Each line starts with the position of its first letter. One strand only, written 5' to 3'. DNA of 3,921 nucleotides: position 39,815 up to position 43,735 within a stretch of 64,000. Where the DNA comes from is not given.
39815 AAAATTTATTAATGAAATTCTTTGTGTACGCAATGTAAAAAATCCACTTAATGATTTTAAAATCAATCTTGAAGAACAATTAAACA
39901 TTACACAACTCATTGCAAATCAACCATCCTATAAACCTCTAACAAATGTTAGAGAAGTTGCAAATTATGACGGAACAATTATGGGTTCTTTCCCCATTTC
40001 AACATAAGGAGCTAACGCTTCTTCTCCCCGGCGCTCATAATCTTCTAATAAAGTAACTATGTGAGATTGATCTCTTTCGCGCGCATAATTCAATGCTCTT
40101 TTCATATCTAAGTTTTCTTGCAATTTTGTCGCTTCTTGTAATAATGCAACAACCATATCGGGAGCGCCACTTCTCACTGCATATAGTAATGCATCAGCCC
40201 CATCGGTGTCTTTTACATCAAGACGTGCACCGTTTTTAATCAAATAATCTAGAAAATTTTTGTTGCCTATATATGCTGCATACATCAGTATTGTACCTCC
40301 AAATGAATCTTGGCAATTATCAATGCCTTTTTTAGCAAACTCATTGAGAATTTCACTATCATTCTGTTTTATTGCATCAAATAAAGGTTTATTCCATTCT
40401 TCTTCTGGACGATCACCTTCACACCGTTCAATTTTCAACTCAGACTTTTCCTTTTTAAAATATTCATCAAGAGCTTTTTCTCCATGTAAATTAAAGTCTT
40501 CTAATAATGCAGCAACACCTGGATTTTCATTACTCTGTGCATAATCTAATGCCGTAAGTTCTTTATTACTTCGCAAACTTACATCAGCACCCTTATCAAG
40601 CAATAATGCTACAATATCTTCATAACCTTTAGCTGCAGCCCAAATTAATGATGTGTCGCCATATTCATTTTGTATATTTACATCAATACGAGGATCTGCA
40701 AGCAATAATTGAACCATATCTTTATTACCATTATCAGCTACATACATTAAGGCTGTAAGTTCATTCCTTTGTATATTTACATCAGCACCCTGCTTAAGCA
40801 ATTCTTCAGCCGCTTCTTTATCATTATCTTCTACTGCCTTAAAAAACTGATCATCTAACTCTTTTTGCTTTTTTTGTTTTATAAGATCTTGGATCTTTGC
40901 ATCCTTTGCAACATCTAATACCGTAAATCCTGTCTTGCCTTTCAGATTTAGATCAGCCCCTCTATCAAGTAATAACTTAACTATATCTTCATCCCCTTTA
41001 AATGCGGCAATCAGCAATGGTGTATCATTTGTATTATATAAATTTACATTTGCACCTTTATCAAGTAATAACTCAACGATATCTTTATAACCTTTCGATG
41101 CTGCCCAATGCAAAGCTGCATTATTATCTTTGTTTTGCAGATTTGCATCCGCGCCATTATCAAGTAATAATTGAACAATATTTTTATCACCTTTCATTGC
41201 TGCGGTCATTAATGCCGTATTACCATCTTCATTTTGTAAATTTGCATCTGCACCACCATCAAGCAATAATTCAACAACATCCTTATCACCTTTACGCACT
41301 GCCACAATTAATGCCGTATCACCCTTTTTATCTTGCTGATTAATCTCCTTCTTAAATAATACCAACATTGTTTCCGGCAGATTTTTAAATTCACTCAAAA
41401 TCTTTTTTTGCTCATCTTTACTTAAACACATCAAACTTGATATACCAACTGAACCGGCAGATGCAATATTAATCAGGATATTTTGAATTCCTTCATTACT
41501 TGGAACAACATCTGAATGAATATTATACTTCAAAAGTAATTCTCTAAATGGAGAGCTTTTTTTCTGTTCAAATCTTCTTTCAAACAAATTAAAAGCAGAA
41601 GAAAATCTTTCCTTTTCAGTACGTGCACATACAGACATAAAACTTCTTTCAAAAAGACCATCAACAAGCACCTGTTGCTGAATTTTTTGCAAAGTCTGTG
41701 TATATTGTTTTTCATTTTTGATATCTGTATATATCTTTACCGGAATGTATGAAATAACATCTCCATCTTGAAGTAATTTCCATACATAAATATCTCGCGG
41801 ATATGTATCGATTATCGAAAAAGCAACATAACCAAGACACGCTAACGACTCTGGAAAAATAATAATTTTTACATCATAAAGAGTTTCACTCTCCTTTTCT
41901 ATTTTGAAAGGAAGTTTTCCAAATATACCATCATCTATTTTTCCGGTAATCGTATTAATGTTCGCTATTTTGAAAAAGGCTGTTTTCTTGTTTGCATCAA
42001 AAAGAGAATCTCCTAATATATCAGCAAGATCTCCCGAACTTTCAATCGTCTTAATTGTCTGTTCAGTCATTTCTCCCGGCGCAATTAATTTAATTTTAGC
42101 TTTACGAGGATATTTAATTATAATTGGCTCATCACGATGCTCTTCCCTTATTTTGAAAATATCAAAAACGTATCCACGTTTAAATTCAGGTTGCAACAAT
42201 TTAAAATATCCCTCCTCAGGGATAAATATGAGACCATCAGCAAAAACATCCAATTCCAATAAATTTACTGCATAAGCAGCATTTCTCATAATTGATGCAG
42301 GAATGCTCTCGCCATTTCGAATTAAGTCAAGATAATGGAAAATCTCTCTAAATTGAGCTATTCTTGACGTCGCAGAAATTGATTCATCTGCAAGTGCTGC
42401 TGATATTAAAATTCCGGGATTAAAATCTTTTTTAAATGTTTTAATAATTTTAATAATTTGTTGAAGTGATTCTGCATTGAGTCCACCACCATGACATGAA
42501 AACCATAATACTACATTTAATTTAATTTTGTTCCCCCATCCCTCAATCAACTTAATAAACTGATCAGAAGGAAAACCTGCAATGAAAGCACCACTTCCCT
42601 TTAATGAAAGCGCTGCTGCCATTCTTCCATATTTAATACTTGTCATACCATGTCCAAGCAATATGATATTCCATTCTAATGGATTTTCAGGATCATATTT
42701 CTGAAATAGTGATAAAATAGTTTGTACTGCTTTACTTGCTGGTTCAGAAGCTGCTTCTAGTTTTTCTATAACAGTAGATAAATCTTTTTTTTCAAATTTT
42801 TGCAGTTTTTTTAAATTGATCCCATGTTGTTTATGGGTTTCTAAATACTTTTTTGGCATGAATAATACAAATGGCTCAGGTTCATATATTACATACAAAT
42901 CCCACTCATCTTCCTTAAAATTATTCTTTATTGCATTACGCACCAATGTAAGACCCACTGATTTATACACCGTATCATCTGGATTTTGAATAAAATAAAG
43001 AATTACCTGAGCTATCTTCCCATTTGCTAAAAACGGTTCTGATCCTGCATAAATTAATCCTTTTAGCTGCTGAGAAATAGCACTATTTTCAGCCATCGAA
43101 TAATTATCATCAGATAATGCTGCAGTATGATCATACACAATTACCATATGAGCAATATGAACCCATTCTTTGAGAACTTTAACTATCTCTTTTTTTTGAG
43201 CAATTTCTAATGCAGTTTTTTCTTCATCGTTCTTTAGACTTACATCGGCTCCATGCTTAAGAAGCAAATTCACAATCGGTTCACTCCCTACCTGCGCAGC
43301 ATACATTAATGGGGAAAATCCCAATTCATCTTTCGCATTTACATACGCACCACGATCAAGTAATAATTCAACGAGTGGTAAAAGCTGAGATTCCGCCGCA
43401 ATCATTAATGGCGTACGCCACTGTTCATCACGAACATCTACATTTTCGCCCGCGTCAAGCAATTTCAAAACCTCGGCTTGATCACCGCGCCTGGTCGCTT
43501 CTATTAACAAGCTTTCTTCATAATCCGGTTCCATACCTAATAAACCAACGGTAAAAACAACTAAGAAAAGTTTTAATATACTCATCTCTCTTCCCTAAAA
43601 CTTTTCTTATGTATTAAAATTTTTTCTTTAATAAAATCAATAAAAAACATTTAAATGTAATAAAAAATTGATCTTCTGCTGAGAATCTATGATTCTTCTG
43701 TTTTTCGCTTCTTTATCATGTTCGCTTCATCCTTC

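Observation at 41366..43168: Caspase/CPD-like (clan CD style) His-Cys core hidden in the middle of a 1206-aa secreted ankyrin protein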

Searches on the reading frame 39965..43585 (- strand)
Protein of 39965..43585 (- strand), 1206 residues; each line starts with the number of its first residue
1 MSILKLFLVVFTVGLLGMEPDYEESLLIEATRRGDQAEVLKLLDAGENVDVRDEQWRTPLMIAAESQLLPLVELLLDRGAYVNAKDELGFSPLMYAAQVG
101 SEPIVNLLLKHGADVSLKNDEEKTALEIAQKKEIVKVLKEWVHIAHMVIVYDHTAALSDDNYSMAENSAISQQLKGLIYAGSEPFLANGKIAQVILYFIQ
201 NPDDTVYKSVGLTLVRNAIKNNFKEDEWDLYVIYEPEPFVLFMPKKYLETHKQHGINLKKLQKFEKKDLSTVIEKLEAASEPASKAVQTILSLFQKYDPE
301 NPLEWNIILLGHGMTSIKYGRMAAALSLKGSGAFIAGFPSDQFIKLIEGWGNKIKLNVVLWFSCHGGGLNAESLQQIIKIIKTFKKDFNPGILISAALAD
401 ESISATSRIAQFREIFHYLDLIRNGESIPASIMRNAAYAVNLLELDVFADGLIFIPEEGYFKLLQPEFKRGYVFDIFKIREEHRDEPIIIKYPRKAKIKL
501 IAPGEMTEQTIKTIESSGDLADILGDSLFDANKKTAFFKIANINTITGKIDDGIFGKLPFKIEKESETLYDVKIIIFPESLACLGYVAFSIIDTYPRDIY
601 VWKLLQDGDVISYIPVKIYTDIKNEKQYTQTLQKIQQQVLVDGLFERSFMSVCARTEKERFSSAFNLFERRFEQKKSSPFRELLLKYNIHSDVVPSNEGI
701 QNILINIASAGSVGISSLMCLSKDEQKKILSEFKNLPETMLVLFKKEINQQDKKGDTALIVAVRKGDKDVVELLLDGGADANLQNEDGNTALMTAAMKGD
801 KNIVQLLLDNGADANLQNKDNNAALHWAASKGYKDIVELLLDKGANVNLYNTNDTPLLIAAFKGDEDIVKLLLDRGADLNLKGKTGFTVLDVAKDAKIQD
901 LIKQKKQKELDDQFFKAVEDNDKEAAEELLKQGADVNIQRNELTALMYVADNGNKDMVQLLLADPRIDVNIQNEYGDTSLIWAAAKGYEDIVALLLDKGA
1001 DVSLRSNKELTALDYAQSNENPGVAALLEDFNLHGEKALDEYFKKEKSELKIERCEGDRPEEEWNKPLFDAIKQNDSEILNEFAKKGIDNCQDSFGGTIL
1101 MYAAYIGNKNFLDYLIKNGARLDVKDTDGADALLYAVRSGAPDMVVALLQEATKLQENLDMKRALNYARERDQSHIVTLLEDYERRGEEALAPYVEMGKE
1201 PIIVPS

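Call 4: search_protein_families(library=pfam, proteins=[window:39965-43585:-], max_evalue=10)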
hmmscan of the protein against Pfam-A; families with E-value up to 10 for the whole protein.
window:39965-43585:- (1206 aa): 9 families
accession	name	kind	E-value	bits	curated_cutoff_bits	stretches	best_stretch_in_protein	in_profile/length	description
PF12796.13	Ank_2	-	6.9e-102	334.7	27.3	8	795-882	4-89/90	Ankyrin repeats (3 copies)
PF00023.36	Ank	-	4.3e-78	253.2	21.1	10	787-819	1-33/33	Ankyrin repeat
PF13637.12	Ank_4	-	1.5e-64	212.9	22.7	13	793-841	2-50/50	Ankyrin repeats (many copies)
PF13857.12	Ank_5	-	1.9e-60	200.6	27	11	929-981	1-54/56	Ankyrin repeats (many copies)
PF13606.12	Ank_3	-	1.3e-56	181.4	22.3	10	787-815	1-29/30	Ankyrin repeat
PF23745.1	ANK_LRRK2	-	6.1e-18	65.4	27.5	5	903-998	23-115/130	LRRK2 ANK repeat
PF24521.3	Ank_KRIT1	-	9.4e-18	64.8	80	4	788-897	18-129/149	KRIT1 ankyrin-repeats domain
PF02255.21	PTS_IIA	-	0.0045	17.5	27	1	259-310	19-70/94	PTS system, Lactose/Cellobiose specific IIA subunit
PF12685.13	SpoIIIAH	-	0.061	13.7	30.6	1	984-1017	141-173/191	SpoIIIAH-like protein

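Call 13: find_encoding_contigs(protein=window:39968-43585:-, flank=3000, max_places=3)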
Protein window:39968-43585:- (1206 aa): 18 contigs read that carry it; 1 place shown.
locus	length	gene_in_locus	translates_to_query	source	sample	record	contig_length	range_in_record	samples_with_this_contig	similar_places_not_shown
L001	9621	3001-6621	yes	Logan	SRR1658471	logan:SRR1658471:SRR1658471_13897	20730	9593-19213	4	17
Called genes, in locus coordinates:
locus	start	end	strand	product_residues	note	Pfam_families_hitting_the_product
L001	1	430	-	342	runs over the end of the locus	-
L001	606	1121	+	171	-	-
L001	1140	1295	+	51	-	-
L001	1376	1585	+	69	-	-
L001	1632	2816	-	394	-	PF00162:PGK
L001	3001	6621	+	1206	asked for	PF12796:Ank_2, PF13857:Ank_5, PF12796:Ank_2, PF13857:Ank_5, PF00023:Ank, PF13637:Ank_4, PF13857:Ank_5, PF24521:Ank_KRIT1, +17 more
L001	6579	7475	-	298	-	PF00535:Glycos_transf_2, PF13641:Glyco_tranf_2_3 (weak)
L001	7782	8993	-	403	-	PF12704:MacB_PCD, PF02687:FtsX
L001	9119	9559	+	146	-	PF02502:LacAB_rpiB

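Call 14: search_protein_families(library=ncbifam, proteins=[window:39965-43585:-], max_evalue=0.001)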
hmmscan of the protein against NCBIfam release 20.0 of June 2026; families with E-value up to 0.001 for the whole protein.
window:39965-43585:- (1206 aa): 10 families
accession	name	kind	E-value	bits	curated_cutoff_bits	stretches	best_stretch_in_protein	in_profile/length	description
NF041931.2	MzaA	equivalog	1.8e-59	202.3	800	6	759-841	6-88/726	MZA anti-phage system associated sigma-70 family RNA polymerase sigma factor MzaA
NF043029.1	T4SS_AnkY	equivalog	1.9e-53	181.8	600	4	743-822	445-525/543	Dot/Icm T4SS effector AnkY/LegA9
NF043022.1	T4SS_AnkG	equivalog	2e-51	175.2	500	5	902-1021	322-448/455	Dot/Icm T4SS effector AnkG/AnkZ/LegA7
NF043023.1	T4SS_AnkH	equivalog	3e-38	131.7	600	3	786-880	30-125/467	Dot/Icm T4SS effector AnkH/LegA3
NF043028.1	T4SS_AnkX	equivalog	6.9e-31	107.2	1400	3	754-896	547-695/938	Dot/Icm T4SS effector AnkN/AnkX/LegA8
NF043021.1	T4SS_AnkF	equivalog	8.3e-25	87.2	1000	2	944-1025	587-656/917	Dot/Icm T4SS effector AnkF/LegA14/Ceg31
TIGR00870.1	trp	subfamily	1.3e-20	73.1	498.75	1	57-118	132-207/747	transient-receptor-potential calcium channel protein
NF043024.1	T4SS_AnkI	equivalog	1.1e-11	44.2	550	1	784-858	237-321/439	Dot/Icm T4SS effector AnkI/LegAS4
NF043027.1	T4SS_AnkQ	equivalog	2.6e-09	36.2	700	0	944-1050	329-432/496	Dot/Icm T4SS effector AnkQ/LegA10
NF041607.1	dimeth_corrin_MtbC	equivalog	6.2e-05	22.6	350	0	788-816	138-166/203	dimethylamine corrinoid protein MtbC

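Call 57: list_cluster_members(proteins=[window:39968-43585:-, P0001, P0004, P0005, P0007, P0012, P0019, P0027, P0036, P0050])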
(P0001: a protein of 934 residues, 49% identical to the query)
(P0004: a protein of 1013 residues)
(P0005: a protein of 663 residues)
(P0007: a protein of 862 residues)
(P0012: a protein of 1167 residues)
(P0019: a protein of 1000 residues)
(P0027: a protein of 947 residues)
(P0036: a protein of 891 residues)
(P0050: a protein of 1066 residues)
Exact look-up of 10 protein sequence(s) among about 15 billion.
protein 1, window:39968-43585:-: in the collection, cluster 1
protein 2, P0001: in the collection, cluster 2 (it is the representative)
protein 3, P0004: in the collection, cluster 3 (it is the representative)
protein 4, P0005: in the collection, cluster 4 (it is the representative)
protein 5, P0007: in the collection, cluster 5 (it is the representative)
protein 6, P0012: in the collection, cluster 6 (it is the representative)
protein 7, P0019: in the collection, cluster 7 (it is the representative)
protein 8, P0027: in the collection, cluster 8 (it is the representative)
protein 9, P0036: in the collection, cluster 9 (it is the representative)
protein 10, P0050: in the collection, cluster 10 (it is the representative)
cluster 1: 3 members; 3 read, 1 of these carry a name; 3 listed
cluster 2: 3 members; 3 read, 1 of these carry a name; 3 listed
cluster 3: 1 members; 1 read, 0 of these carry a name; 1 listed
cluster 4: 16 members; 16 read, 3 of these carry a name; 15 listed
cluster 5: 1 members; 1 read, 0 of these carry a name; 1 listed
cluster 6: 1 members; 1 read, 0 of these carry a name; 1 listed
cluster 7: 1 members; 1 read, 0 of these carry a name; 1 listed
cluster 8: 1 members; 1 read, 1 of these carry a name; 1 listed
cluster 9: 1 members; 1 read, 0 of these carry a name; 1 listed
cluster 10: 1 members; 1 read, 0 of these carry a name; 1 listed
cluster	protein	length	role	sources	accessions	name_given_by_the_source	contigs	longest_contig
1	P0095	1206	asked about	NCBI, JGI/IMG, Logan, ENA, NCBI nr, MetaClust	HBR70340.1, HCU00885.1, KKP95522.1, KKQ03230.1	TPA: hypothetical protein DIC20_04245 [Candidatus Dependentiae bacterium] | MAG: hypothetical protein US03_C0004G0052 [candidate division TM6 bacterium ... | status=active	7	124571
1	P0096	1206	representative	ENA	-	-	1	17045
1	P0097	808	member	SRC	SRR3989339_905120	-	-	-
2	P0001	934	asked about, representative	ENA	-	-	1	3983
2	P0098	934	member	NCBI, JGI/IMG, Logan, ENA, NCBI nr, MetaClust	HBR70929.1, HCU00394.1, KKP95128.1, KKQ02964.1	TPA: hypothetical protein DIC20_01670 [Candidatus Dependentiae bacterium] | MAG: Leucine rich repeat protein [candidate division TM6 bacterium GW2011_GWF2_36_131] | status=active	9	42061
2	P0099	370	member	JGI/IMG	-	-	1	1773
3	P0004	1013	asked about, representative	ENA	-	-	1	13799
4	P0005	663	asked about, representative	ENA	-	-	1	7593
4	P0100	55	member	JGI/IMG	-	hypothetical protein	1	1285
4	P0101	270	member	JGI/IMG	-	hypothetical protein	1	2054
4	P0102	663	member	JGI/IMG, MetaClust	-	\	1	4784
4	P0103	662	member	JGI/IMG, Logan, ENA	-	-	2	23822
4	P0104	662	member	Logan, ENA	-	-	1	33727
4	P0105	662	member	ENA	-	-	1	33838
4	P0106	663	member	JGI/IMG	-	-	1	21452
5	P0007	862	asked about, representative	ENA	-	-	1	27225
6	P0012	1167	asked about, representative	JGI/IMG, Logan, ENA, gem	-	-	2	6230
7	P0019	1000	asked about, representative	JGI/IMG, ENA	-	-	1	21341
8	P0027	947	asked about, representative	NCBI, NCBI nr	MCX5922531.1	MAG: ankyrin repeat domain-containing protein [Candidatus Dependentiae bacterium] | ankyrin repeat domain-containing protein [Candidatus Dependentiae bacterium]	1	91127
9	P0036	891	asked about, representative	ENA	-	-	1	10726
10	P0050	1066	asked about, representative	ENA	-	-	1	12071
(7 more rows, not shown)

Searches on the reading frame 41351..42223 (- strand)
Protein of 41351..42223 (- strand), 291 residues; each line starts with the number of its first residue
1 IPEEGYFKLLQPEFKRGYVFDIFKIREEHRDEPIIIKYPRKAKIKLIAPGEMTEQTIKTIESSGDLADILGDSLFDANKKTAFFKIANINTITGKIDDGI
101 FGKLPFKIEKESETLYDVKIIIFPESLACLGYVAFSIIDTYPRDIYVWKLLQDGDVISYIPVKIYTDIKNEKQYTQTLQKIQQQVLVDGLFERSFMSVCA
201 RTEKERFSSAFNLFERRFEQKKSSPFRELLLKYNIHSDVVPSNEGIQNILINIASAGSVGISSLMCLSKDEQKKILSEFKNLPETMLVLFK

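Call 54: search_protein_families(library=pfam, alignment_id=A5, max_evalue=0.001)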
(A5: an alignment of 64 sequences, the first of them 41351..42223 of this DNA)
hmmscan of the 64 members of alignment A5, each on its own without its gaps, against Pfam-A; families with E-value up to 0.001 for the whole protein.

A. member 1, window:41351-42223:- (291 aa): 0 families

B. families by the number of members that match (of 64 scanned): 18 families
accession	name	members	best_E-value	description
PF12796.13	Ank_2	7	2.1e-111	Ankyrin repeats (3 copies)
PF00023.36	Ank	6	1.6e-101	Ankyrin repeat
PF13637.12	Ank_4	6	1.2e-81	Ankyrin repeats (many copies)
PF13857.12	Ank_5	5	3.9e-74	Ankyrin repeats (many copies)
PF13606.12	Ank_3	5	5.8e-67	Ankyrin repeat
PF23745.1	ANK_LRRK2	3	1.6e-19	LRRK2 ANK repeat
PF24521.3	Ank_KRIT1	3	1e-17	KRIT1 ankyrin-repeats domain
PF13855.12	LRR_8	2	7e-10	Leucine rich repeat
PF12799.13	LRR_4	2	2.4e-09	Leucine Rich repeats (2 copies)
PF23598.1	LRR_14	2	9.2e-08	Leucine-rich repeat region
PF03448.22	MgtE_N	1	3.4e-11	MgtE intracellular N domain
PF14580.12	LRR_9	1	2e-06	Leucine-rich repeat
PF19902.4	DUF6375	1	0.00015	Family of unknown function (DUF6375)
PF24048.1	LRR_NXF1-5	1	0.00021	NXF1/2/3/5 leucine-rich repeat domain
PF23309.1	DUF7083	1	0.00022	Domain of unknown function (DUF7083)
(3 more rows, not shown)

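Call 59: predict_structure(alignment_id=A5)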
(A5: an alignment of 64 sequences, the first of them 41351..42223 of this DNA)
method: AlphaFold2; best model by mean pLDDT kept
length: 291 residues; sequences in the alignment: 64
mean_pLDDT: 89.3   pTM: 0.88
mean pLDDT of the five models: 89.3, 88.7, 88.0, 88.0, 87.0
residues with pLDDT >= 90: 201; 70-90: 61; 50-70: 27; < 50: 2
segments of 3 or more residues with pLDDT < 50: none
pLDDT, mean of each block of 10 residues (from residue 1): 62 68 89 94 95 96 95 95 97 88 68 89 93 97 97 89 96 98 97 89 81 77 86 94 94 91 93 93 88 84
secondary structure, 60 per line:
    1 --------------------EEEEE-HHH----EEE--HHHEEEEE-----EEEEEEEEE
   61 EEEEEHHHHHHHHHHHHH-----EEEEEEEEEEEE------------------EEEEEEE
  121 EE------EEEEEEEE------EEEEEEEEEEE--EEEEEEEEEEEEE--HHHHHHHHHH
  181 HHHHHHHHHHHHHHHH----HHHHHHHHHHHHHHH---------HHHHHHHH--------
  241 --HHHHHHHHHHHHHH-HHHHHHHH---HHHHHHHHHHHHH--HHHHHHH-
elements in order: E21-25 E34-36 E42-46 E52-65 H66-78 E84-95 E114-122 E129-136 E143-153 E156-168 H171-196 H201-215 H225-232 H243-256 H258-265 H269-281 H284-290

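Call 61: fold_search(model_id=the predicted structure, library=pdb)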
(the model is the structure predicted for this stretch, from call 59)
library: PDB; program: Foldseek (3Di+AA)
matches with E <= 10: 591; with E <= 0.001: 0
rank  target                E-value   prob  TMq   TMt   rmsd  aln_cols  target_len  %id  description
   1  1y8c                  2.2e-03  0.28  0.11  0.12  15.0       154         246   13  Crystal structure of a S-adenosylmethionine-dependent methyltransferase from Clostridium acetobutylicum ATCC 824 (released 2004-12-28)
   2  3d2l_A                1.4e-02  0.15  0.12  0.14  15.6       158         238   12  Crystal structure of SAM-dependent methyltransferase (ZP_00538691.1) from EXIGUOBACTERIUM SP. 255-15 at 1.90 A resolut (released 2008-05-20)
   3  7wzg_A                1.6e-02  0.21  0.14  0.17  15.2       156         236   10  Cypemycin N-terminal methyltransferase CypM (released 2023-02-22)
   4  7wzg_D                1.7e-02  0.21  0.14  0.17  15.2       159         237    8  Cypemycin N-terminal methyltransferase CypM (released 2023-02-22)
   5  7wzg_B                2.5e-02  0.11  0.11  0.13  14.7       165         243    7  Cypemycin N-terminal methyltransferase CypM (released 2023-02-22)
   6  6m82                  3.6e-02  0.10  0.11  0.13  15.4       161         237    9  Crystal structure of TylM1 Y14paF bound to SAH and dTDP-phenol (released 2019-03-13)
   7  4oqe_A                4.5e-02  0.11  0.11  0.13  16.3       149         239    9  Crystal structure of the tylM1 N,N-dimethyltransferase in complex with SAH and TDP-Fuc3NMe (released 2014-02-26)
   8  6m83                  4.5e-02  0.10  0.11  0.13  15.3       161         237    8  Crystal structure of TylM1 S120A bound to SAH and dTDP-phenol (released 2019-03-13)
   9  7wzg_C                4.8e-02  0.10  0.11  0.13  14.5       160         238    8  Cypemycin N-terminal methyltransferase CypM (released 2023-02-22)
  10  8c5y_B                5.1e-02  0.12  0.12  0.16  13.3       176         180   10  RPA tetrameric supercomplex from Pyrococcus abyssi (released 2023-05-03)
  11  6m81_B                5.1e-02  0.11  0.11  0.13  15.9       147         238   10  Crystal structure of TylM1 Y14F bound to SAH and dTDP-phenol (released 2019-03-13)
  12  6m81_C                5.5e-02  0.11  0.12  0.14  15.2       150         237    8  Crystal structure of TylM1 Y14F bound to SAH and dTDP-phenol (released 2019-03-13)
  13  4oqd_A                6.2e-02  0.10  0.11  0.13  16.0       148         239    9  Crystal structure of the tylM1 N,N-dimethyltransferase in complex with SAH and TDP-Qui3NMe2 (released 2014-02-26)
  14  8wrs_A                6.5e-02  0.13  0.12  0.07  18.9       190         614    9  Cryo-EM structure of Cas12-1 with 5 nt complementary heteroduplex (released 2025-04-16)
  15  6m81_A                7.8e-02  0.09  0.11  0.13  15.9       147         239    8  Crystal structure of TylM1 Y14F bound to SAH and dTDP-phenol (released 2019-03-13)
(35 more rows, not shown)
